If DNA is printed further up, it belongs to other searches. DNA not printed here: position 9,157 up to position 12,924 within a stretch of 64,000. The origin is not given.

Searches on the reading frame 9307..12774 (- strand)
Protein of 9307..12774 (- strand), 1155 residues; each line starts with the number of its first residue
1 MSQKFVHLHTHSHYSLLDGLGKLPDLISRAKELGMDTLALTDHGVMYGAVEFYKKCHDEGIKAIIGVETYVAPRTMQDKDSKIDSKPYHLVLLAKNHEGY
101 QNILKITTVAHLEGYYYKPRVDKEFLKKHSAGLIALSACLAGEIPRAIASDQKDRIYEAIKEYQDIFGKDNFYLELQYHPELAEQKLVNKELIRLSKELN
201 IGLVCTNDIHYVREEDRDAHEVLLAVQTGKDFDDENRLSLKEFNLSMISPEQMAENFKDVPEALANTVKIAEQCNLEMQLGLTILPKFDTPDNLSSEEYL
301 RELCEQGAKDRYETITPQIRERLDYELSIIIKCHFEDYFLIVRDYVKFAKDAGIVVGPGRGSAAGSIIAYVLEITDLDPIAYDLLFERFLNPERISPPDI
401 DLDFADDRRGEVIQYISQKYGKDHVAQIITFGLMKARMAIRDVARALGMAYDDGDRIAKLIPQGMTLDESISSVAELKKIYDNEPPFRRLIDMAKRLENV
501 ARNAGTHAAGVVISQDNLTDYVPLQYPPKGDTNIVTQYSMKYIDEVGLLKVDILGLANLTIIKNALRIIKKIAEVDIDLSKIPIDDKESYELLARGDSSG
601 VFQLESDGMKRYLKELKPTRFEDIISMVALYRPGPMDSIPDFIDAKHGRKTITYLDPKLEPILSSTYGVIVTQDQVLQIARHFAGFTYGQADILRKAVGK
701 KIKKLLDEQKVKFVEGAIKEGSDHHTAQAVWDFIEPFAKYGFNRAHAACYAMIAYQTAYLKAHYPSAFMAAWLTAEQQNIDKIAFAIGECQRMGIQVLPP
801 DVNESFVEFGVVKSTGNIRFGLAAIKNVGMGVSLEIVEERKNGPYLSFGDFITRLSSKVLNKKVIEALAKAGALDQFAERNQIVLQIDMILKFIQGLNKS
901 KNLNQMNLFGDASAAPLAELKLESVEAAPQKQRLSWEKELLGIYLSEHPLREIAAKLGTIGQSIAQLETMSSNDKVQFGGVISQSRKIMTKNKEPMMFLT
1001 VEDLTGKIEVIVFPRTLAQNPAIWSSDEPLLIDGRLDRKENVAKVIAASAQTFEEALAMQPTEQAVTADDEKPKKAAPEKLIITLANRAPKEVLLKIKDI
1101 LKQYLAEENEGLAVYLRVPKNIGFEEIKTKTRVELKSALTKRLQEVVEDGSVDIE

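Call 64: search_protein_families(library=pfam, max_evalue=0.0001, proteins=[window:9307-12774:-])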
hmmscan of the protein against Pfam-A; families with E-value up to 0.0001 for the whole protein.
window:9307-12774:- (1155 aa): 5 families
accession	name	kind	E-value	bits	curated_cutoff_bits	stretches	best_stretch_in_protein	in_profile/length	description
PF07733.18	DNA_pol3_alpha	-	4e-103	345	23.9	1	298-555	1-260/260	Bacterial DNA polymerase III alpha NTPase domain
PF17657.6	DNA_pol3_finger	-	1.9e-60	203.4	22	1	558-721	1-166/166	Bacterial DNA polymerase III alpha subunit finger domain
PF02811.25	PHP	-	4.3e-60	203.2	26.4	1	7-179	1-164/164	PHP domain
PF14579.12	HHH_6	-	3.4e-28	98.1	25.6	1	794-881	1-88/90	Helix-hairpin-helix motif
PF01336.31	tRNA_anti-codon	-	3.5e-05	24.1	27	1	976-1042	1-63/75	OB-fold nucleic acid binding domain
